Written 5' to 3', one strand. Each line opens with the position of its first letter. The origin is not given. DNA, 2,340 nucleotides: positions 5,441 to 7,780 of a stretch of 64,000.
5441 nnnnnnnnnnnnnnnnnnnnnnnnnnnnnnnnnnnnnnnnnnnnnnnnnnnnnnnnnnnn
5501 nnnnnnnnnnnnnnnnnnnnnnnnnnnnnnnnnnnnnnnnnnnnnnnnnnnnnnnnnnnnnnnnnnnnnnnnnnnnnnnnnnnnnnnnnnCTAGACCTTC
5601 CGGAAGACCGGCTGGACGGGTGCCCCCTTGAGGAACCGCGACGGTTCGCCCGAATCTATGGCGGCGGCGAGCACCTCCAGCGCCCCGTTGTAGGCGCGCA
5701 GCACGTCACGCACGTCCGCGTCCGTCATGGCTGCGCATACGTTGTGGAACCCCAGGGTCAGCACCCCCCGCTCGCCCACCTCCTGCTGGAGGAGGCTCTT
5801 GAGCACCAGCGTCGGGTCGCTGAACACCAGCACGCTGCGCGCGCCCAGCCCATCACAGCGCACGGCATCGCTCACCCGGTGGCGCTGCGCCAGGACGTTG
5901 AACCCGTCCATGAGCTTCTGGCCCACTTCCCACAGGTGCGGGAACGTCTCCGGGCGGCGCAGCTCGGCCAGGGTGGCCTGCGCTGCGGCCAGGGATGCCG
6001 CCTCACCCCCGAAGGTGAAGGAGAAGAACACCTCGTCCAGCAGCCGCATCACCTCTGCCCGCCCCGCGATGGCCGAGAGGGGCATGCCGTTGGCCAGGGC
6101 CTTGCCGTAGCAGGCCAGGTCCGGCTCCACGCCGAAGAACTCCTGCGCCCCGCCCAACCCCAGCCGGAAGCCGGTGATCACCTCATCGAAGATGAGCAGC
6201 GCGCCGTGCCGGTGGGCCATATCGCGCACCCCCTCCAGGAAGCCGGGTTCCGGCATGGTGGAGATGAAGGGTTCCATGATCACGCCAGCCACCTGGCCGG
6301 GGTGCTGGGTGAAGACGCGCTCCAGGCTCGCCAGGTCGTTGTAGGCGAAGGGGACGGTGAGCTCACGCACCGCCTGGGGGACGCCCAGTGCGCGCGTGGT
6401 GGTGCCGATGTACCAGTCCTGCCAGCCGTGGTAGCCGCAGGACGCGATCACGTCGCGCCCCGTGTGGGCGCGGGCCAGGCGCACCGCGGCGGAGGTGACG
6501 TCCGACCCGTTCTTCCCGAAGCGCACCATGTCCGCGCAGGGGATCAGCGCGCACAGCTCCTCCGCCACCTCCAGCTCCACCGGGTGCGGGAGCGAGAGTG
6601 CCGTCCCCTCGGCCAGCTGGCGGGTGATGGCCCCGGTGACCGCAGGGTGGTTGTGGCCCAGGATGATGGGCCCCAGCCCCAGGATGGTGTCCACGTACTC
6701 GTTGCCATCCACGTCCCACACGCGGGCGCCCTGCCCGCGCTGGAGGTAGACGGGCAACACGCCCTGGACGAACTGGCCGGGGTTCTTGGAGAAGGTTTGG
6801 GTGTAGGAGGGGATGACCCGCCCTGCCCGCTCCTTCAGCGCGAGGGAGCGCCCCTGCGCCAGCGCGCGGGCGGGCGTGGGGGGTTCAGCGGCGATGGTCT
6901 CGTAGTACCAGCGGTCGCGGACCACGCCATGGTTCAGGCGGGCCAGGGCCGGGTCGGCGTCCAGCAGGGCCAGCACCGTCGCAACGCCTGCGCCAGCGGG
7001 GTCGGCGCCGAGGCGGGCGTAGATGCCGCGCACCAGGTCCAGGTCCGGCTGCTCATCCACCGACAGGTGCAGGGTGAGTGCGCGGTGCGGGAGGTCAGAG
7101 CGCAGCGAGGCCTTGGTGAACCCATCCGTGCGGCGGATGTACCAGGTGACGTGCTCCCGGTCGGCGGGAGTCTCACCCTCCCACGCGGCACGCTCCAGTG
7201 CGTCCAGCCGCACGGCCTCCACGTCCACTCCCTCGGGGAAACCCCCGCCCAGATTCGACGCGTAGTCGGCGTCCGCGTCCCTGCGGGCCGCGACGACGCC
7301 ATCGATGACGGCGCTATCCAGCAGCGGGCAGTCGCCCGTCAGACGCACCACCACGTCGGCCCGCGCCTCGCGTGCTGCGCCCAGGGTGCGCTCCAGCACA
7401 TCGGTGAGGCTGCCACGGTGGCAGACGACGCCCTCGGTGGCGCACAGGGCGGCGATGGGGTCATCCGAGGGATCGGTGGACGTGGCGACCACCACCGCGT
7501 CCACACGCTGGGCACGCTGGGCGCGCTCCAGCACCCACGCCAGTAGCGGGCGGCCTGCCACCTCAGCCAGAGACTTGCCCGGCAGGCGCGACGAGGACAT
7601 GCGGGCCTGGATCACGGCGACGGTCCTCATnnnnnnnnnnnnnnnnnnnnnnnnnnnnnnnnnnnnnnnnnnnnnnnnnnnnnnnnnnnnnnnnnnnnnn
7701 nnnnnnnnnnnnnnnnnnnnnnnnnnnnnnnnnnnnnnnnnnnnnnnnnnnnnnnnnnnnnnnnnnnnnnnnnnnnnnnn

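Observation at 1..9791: Pseudaminic/legionaminic-acid-like nonulosonic acid cluster with non-canonical tailoring set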

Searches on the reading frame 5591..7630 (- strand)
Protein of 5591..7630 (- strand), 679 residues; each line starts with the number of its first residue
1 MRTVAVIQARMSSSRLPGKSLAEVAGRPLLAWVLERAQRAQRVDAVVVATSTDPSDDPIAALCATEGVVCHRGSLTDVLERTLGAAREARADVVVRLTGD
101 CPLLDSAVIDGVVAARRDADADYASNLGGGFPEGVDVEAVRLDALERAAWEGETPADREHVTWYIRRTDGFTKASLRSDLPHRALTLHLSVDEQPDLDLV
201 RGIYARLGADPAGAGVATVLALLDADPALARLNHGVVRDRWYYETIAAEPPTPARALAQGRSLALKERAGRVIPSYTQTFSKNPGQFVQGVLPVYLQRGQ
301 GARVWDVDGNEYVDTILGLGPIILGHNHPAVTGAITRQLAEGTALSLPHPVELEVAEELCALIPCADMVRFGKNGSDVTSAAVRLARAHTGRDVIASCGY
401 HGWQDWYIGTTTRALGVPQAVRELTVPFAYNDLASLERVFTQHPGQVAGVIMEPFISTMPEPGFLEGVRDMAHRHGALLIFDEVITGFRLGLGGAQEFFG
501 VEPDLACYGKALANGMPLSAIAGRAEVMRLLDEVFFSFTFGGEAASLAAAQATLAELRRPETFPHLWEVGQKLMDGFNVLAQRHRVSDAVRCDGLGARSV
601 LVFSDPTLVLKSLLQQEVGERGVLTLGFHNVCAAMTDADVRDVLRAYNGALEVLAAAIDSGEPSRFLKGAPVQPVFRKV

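Call 5: search_protein_families(library=ncbifam, proteins=[window:5591-7630:-], max_evalue=0.00001)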
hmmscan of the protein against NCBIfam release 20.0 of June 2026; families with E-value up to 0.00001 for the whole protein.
window:5591-7630:- (679 aa): 74 families (the best 25 are shown)
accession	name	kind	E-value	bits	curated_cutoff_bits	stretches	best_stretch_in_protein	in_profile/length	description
NF004856.0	PRK06209.1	equivalog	2.9e-123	411.7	486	1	261-678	10-439/450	glutamate-1-semialdehyde 2,1-aminomutase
NF000818.0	PRK00062.1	subfamily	1e-81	274.8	398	1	290-590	32-350/429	glutamate-1-semialdehyde 2,1-aminomutase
TIGR00713.1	hemL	equivalog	1.3e-78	264.5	527.3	1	290-589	28-345/423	glutamate-1-semialdehyde 2,1-aminomutase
NF041362.1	GntE_guanitoxin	equivalog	1.2e-77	261.3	525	1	261-588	7-355/426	guanitoxin biosynthesis PLP-dependent transaminase GntE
NF009055.0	PRK12389.1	equivalog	1.1e-67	228.5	637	1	287-589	30-350/431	glutamate-1-semialdehyde 2,1-aminomutase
NF004426.0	PRK05769.1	equivalog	1.7e-46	158.9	552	2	439-627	212-407/441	acetyl ornithine aminotransferase family protein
NF001864.0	PRK00615.1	equivalog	6.5e-45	153.5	706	1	291-574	34-336/433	glutamate-1-semialdehyde aminotransferase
NF005993.0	PRK08117.1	subfamily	8e-45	153.2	574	2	432-595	191-361/433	aspartate aminotransferase family protein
NF005453.0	PRK07046.1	subfamily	4.7e-44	150.7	425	1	292-653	57-450/453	transaminase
TIGR00707.1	argD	subfamily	5.8e-44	150.4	410.05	1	292-596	9-324/381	acetylornithine/succinylornithine family transaminase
NF002874.0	PRK03244.1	equivalog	3.6e-43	147.9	457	1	290-596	23-336/399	acetylornithine transaminase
NF004718.0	PRK06062.1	subfamily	2e-39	135.4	472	1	292-595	38-375/454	hypothetical protein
NF006368.0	PRK08593.1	equivalog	3.8e-39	134.5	570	2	447-597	210-365/448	aspartate aminotransferase family protein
NF049976.1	AmadipTransam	equivalog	4.4e-39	134.6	650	1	290-608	12-357/416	2-aminoadipate transaminase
TIGR00700.1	GABAtrnsam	equivalog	8.9e-39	133.3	506.65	1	289-606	12-360/420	4-aminobutyrate--2-oxoglutarate transaminase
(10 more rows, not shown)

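Call 6: search_protein_families(library=pfam, proteins=[window:5591-7630:-], max_evalue=0.001)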
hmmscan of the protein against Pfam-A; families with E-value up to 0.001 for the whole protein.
window:5591-7630:- (679 aa): 3 families
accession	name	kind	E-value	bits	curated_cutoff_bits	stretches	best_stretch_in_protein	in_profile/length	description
PF00202.27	Aminotran_3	-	6.3e-54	183.6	30.5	1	292-633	9-380/403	Aminotransferase class-III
PF02348.25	CTP_transf_3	-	2.1e-29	103.3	22.6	1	4-189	1-177/217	Cytidylyltransferase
PF12804.13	NTP_transf_3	-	2.3e-09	38.1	27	1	13-124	14-119/160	MobA-like NTP transferase domain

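Call 7: find_encoding_contigs(protein=window:5591-7630:-, flank=10000, max_places=6)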
Protein window:5591-7630:- (679 aa): 3 contigs read that carry it; 1 place shown.
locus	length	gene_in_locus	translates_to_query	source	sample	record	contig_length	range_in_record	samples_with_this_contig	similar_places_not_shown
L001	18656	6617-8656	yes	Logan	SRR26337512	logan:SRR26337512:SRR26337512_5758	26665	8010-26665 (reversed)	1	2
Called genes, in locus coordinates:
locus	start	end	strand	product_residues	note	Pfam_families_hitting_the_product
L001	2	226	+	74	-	?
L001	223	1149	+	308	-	PF01073:3Beta_HSD, PF01370:Epimerase, PF02719:Polysacc_synt_2, PF04321:RmlD_sub_bind, PF05368:NmrA, PF13460:NAD_binding_10, PF16363:GDP_Man_Dehyd, PF07993:NAD_binding_4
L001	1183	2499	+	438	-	PF03721:UDPG_MGDP_dh_N, PF00984:UDPG_MGDP_dh, PF03720:UDPG_MGDP_dh_C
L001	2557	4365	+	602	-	PF00664:ABC_membrane, PF00005:ABC_tran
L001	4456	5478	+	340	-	PF04321:RmlD_sub_bind, PF05368:NmrA, PF08659:KR (weak), PF01073:3Beta_HSD, PF01370:Epimerase, PF02719:Polysacc_synt_2, PF13460:NAD_binding_10, PF16363:GDP_Man_Dehyd, +1 more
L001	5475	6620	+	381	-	PF00155:Aminotran_1_2 (weak), PF01041:DegT_DnrJ_EryC1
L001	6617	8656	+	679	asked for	PF02348:CTP_transf_3, PF12804:NTP_transf_3, PF00202:Aminotran_3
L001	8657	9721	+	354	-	PF04101:Glyco_tran_28_C (weak)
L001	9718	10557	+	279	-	PF00551:Formyl_trans_N, PF18216:N_formyltrans_C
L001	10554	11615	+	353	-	PF03102:NeuB, PF08666:SAF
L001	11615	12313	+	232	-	PF00551:Formyl_trans_N (weak), PF21553:Formyl_trans_C_2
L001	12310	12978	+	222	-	PF02585:PIG-L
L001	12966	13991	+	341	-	PF00899:ThiF (weak), PF01408:GFO_IDH_MocA, PF02894:GFO_IDH_MocA_C, PF22725:GFO_IDH_MocA_C3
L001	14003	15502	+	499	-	-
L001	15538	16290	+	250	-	PF08003:Methyltransf_9 (faint), PF13489:Methyltransf_23 (weak), PF13649:Methyltransf_25, PF13847:Methyltransf_31 (weak), PF08241:Methyltransf_11, PF08242:Methyltransf_12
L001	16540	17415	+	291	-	-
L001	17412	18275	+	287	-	PF00535:Glycos_transf_2, PF13641:Glyco_tranf_2_3, PF13632:Glyco_trans_2_3 (weak), PF10111:Glyco_tranf_2_2 (weak)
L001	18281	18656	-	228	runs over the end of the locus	PF08241:Methyltransf_11 (weak), PF13649:Methyltransf_25 (weak)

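Call 10: search_protein_families(library=pfam, proteins=[L001:14003-15502:+, L001:15538-16290:+, L001:16540-17415:+, L001:17412-18275:+], max_evalue=0.05)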
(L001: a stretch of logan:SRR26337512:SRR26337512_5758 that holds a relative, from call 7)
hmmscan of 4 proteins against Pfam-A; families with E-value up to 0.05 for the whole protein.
L001:14003-15502:+ (499 aa): 5 families
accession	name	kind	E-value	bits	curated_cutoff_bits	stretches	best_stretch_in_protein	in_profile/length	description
PF05159.20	Capsule_synth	-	0.0014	18.6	20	1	297-412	139-262/310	Capsule polysaccharide biosynthesis protein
PF02350.25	Epimerase_2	-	0.0056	16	30.6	1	331-411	206-284/347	UDP-N-acetylglucosamine 2-epimerase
PF04007.18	DUF354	-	0.016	14.7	22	1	370-409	244-283/349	Protein of unknown function (DUF354)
PF20471.4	DUF6716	-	0.03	13.7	27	0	378-422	250-294/342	Putative glycosyltransferase (DUF6716)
PF15799.10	CCD48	-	0.036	12.9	30.4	0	208-257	262-311/578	Coiled-coil domain-containing protein 48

L001:15538-16290:+ (250 aa): 11 families
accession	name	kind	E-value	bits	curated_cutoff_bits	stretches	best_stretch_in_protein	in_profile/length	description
PF08242.18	Methyltransf_12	-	3.9e-09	37.6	30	1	87-167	1-82/98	Methyltransferase domain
PF13649.12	Methyltransf_25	-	2.9e-08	34.7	27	1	86-169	1-83/97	Methyltransferase domain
PF08241.18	Methyltransf_11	-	8.8e-08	33.1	21.2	1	87-166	1-76/95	Methyltransferase domain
PF13847.12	Methyltransf_31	-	1.8e-07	31.4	27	1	84-166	5-90/145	Methyltransferase domain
PF13489.12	Methyltransf_23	-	9.7e-07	29.1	27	1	80-164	20-95/164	Methyltransferase domain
PF08003.17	Methyltransf_9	-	2.4e-05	23.9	23.8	1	53-162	86-194/315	Protein of unknown function (DUF1698)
PF02353.26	CMAS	-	0.00019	21.3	27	1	77-170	57-143/273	Mycolic acid cyclopropane synthetase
PF05401.17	NodS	-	0.00036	20.9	24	1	80-190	41-145/201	Nodulation protein S (NodS)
PF01728.25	FtsJ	-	0.015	15.6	24.1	1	81-156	20-97/181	FtsJ-like methyltransferase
PF06325.19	PrmA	-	0.022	14.7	22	1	82-164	161-240/296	Ribosomal protein L11 methyltransferase (PrmA)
PF07021.18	MetW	-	0.048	13.7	21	0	84-120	15-51/193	Methionine biosynthesis protein MetW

L001:16540-17415:+ (291 aa): 1 family
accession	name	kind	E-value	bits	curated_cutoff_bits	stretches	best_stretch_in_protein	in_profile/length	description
PF19974.5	TCAD9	-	0.031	13.9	40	1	172-206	287-320/429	Ternary complex associated domain 9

L001:17412-18275:+ (287 aa): 6 families
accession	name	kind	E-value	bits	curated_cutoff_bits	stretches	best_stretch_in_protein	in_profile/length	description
PF00535.33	Glycos_transf_2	-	5.1e-26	92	23.3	1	5-163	1-165/168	Glycosyl transferase family 2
PF13641.12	Glyco_tranf_2_3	-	6.1e-17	62.8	27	1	4-202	3-212/230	Glycosyltransferase like family 2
PF10111.15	Glyco_tranf_2_2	-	3.6e-11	43.5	27.3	2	152-191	165-206/276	Glycosyltransferase like family 2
PF13632.12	Glyco_trans_2_3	-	5.1e-08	33.4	27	1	87-205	3-126/198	Glycosyl transferase family group 2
PF13506.12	Glyco_transf_21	-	0.018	14.9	21.7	1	76-169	25-121/174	Glycosyl transferase family 21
PF02709.20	Glyco_transf_7C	-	0.044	13.9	23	0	148-192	17-63/78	N-terminal domain of galactosyltransferase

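Call 11: search_protein_families(library=ncbifam, proteins=[L001:14003-15502:+, L001:15538-16290:+, L001:16540-17415:+, L001:17412-18275:+], max_evalue=0.05)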
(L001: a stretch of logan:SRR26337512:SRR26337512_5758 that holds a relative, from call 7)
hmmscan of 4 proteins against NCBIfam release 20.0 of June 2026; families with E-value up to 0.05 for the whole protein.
L001:14003-15502:+ (499 aa): 2 families
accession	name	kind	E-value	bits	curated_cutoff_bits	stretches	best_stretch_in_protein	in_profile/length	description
NF046086.1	BFO_1060_trans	domain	5.2e-06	25.8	200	1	317-411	196-289/365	BFO_1060 family glycosyltransferase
TIGR04396.2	surf_polysacc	subfamily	0.013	14.7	125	1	318-411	200-288/427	surface carbohydrate biosynthesis protein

L001:15538-16290:+ (250 aa): 16 families
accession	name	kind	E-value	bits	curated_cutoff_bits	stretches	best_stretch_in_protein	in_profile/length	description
TIGR00452.1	TIGR00452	equivalog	1.2e-06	27.6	275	1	53-162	88-196/316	tRNA 5-methoxyuridine(34)/uridine 5-oxyacetic acid(34) synthase CmoB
NF011650.0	PRK15068.1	equivalog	1.4e-06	27.5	209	1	53-162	93-202/324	tRNA 5-methoxyuridine(34)/uridine 5-oxyacetic acid(34) synthase CmoB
TIGR01983.1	UbiG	equivalog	2e-06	27.3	102.95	1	85-169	52-135/228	bifunctional 2-polyprenyl-6-hydroxyphenol methylase/3-demethylubiquinol 3-O-methyltransferase UbiG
TIGR04290.1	meth_Rta_06860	hypoth_equivalog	2.8e-06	26.9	300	1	70-190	36-150/226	TIGR04290 family methyltransferase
TIGR04543.1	ketoArg_3Met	equivalog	1.1e-05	24.7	425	1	83-186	150-256/336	2-ketoarginine methyltransferase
NF004851.0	PRK06202.1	equivalog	6.3e-05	22.5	243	1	80-188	58-163/237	hypothetical protein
NF040703.1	cyclopro_CfaB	exception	6.8e-05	21.8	650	1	40-166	117-242/393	C17 cyclopropane fatty acid synthase CfaB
NF045667.1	MTase_DVU1556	equivalog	0.00015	21.3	155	1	81-124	21-64/213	DVU_1556 family methyltransferase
TIGR02081.1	metW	equivalog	0.00024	20.7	189.5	1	83-122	14-53/194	methionine biosynthesis protein MetW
NF008686.0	PRK11705.1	equivalog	0.00037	19.7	400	1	72-163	157-241/383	cyclopropane fatty acyl phospholipid synthase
TIGR02021.1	BchM-ChlM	equivalog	0.0019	17.6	158.9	1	85-191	57-155/218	magnesium protoporphyrin IX methyltransferase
NF043040.1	corrin_prot_MT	hypoth_equivalog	0.0021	17.5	180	1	82-156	41-116/216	corrinoid protein-associated methyltransferase CpaM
TIGR04074.1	bacter_Hen1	equivalog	0.009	14.5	340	1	69-180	269-384/462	3' terminal RNA ribose 2'-O-methyltransferase Hen1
TIGR00091.1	TIGR00091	equivalog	0.011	15.1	112.65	1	84-120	18-55/194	tRNA (guanosine(46)-N7)-methyltransferase TrmB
NF001790.0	PRK00517.3-3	equivalog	0.018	14.4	269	1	82-144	122-186/262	50S ribosomal protein L11 methyltransferase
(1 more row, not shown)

L001:16540-17415:+ (291 aa): 10 families
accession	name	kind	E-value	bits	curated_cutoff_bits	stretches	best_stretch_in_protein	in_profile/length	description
NF038151.1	lanthi_synth_III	equivalog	3.3e-05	22.5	575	1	173-208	346-381/833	class III lanthionine synthetase LanKC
NF038150.1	lanthi_synth_IV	equivalog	0.00012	20.6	650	1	170-216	305-351/851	class IV lanthionine synthetase LanL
NF006620.0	PRK09188.1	equivalog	0.00071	18.7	490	1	130-206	76-155/365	serine/threonine protein kinase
TIGR03724.2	arch_bud32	equivalog_domain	0.0015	18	125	1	120-206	38-127/193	KEOPS complex kinase/ATPase Bud32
TIGR02721.1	ycfN_thiK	equivalog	0.0018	17.4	299.45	0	90-160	13-76/256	thiamine kinase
NF007174.0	PRK09605.1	equivalog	0.0036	15.8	447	1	119-243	380-488/535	bifunctional N(6)-L-threonylcarbamoyladenine synthase/serine/threonine protein kinase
NF011462.0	PRK14879.1-3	equivalog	0.019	14.7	174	1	114-198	30-117/192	Kae1-associated kinase Bud32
NF002475.0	PRK01723.1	equivalog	0.026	13.6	142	1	174-206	154-186/241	3-deoxy-D-manno-octulosonic acid kinase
NF011463.0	PRK14879.1-4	equivalog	0.036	13.5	188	0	153-206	99-156/237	Kae1-associated kinase Bud32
NF033483.0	PknB_PASTA_kin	equivalog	0.042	12.9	450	0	172-206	116-150/563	Stk1 family PASTA domain-containing Ser/Thr kinase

L001:17412-18275:+ (287 aa): 18 families
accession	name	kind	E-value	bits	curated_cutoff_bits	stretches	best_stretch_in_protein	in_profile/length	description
TIGR03965.1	mycofact_glyco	equivalog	3.3e-21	75.7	280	1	3-190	75-269/467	mycofactocin biosynthesis glycosyltransferase MftF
NF041875.1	EPS_EpsD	equivalog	1.8e-19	70.3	370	1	5-198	2-203/325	exopolysaccharide biosynthesis glycosyltransferase EpsD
NF007482.0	PRK10073.1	equivalog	5e-14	52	423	1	3-115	7-118/334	glycosyltransferase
NF050050.1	ProtGlycPglI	equivalog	4e-13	49.4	500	1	3-100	3-101/306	GalNAc(5)-diNAcBac-PP-undecaprenol beta-1,3-glucosyltransferase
NF047683.1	TeichurnBiosyTuaG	equivalog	1.5e-12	47.7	400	1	4-146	8-151/252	teichuronic acid biosynthesis protein TuaG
NF007453.0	PRK10018.1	equivalog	9.8e-12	45.1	382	1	4-232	8-236/280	colanic acid biosynthesis glycosyltransferase WcaA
TIGR04283.1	glyco_like_mftF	equivalog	2.1e-11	43.9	182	1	5-184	2-169/221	TIGR04283 family arsenosugar biosynthesis glycosyltransferase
NF041394.1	GtaseAglG_Halo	equivalog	2.5e-11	43.4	440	1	3-111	2-111/304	glucosyl-dolichyl phosphate glucuronosyltransferase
TIGR04017.1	WcaA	equivalog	6.1e-11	42.4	495.75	1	4-232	7-235/279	colanic acid biosynthesis glycosyltransferase WcaA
NF038299.1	EPS_HpsN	equivalog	2.5e-09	36.5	425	1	3-105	2-104/317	hormogonium polysaccharide biosynthesis glycosyltransferase HpsN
NF050819.1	PolSacchBiosHfsG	equivalog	3.1e-08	33.1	500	1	4-171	14-186/302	polysaccharide biosynthesis protein HfsG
NF038302.1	EPS_HpsE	equivalog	3.1e-08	33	300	1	2-110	1-114/307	hormogonium polysaccharide biosynthesis glycosyltransferase HpsE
NF050113.1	gal_furan_GlfT1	equivalog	6.6e-07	28.9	330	1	4-115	1-113/290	galactofuranosyltransferase GlfT1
NF053739.1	GlytfEpsEBac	equivalog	0.00014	21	450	1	4-196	3-197/265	glycosyltransferase EpsE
TIGR03937.1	PgaC_IcaA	equivalog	0.0016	17.5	422.3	1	3-92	46-135/407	poly-beta-1,6-N-acetyl-D-glucosamine synthase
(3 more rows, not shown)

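Call 43: search_solved_structures(query=L001:14003-15502:+, max_evalue=1)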
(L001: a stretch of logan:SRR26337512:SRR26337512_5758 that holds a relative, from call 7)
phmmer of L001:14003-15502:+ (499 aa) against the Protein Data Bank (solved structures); distinct sequences matched with E-value up to 1: 1.
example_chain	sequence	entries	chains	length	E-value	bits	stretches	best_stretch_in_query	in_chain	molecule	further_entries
4neq_A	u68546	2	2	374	0.16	13.9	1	342-413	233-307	UDP-N-acetylglucosamine 2-epimerase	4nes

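Call 50: find_homologous_proteins(query=L001:14003-15502:+, max_evalue=0.00001)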
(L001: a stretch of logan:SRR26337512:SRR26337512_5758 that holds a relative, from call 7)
Query L001:14003-15502:+ (499 aa): 287 proteins with E <= 0.00001 among 8000 candidates; the best 120 are listed.
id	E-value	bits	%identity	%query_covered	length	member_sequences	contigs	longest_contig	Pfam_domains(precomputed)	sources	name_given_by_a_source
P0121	0.0e+0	1141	100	100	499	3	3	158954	-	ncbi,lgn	-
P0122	4.1e-233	793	72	99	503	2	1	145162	-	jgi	jgi:hypothetical protein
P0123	6.4e-163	561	53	99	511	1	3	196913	-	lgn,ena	-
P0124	2.2e-154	533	52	98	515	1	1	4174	-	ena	-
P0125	1.9e-153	530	50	99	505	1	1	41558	PF05159.21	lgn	-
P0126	8.1e-151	521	50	97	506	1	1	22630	-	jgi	jgi:hypothetical protein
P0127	2.1e-148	513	49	98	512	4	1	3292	-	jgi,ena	jgi:hypothetical protein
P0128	1.8e-145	504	49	94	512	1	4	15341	-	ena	-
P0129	3.0e-144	500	47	99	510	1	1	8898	-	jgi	jgi:hypothetical protein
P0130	3.3e-143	496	48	99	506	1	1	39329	-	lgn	-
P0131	6.7e-143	495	47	98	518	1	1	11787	-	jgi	-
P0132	7.9e-143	495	48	97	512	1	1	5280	-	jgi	jgi:hypothetical protein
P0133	1.1e-141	491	46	99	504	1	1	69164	-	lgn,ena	-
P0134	5.2e-140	486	47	98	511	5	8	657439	-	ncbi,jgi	ncbi:MAG: hypothetical protein ABSF56_02055 [Minisyncoccia bacterium]|jgi:hypothetical protein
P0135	7.0e-140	485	47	98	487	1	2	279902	-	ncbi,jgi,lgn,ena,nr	ncbi:MAG: hypothetical protein OEZ39_09435 [Gammaproteobacteria bacterium]|nr:hypothetical protein [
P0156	2.7e-134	467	46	98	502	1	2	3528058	PF05159.21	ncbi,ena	-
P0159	9.1e-134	465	48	96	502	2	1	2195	PF05159.21,PF07388.18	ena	-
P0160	9.3e-134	465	45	98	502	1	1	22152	PF05159.21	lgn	-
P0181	9.6e-131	455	46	95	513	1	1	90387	PF05159.21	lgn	-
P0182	9.6e-131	455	45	98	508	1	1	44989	PF05159.21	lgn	-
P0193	2.4e-129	450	44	98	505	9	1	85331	PF05159.21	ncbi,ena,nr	ncbi:MAG: hypothetical protein A3D39_05395 [Candidatus Buchananbacteria bacterium RIFCSPHIGHO2_02_FU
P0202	1.7e-128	448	44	97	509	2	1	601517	PF05159.21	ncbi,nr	ncbi:MAG: hypothetical protein HUU49_00690 [Candidatus Buchananbacteria bacterium]|nr:hypothetical p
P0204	2.4e-128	447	45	97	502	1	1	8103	PF05159.21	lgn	-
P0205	3.2e-128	447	44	98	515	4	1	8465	PF05159.21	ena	-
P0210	7.9e-128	445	43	97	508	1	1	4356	PF05159.21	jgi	jgi:hypothetical protein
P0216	2.5e-127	444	46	97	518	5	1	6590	PF07388.18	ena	-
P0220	3.5e-127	443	46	99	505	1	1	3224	PF05159.21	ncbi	-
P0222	4.3e-127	443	44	96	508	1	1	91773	PF05159.21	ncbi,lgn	-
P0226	5.8e-127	443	44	99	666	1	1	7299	PF13673.14,PF05159.21,PF13302.14,PF13508.14,PF00583.32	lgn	-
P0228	7.8e-127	442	43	98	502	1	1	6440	PF05159.21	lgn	-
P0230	9.1e-127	442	44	94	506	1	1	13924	PF05159.21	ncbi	-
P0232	1.0e-126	442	46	95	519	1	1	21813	PF05159.21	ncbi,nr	ncbi:hypothetical protein OAN24_04045 [Pseudodesulfovibrio sp.]|nr:hypothetical protein [Pseudodesul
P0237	2.4e-126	441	44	98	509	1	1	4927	PF05159.21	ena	-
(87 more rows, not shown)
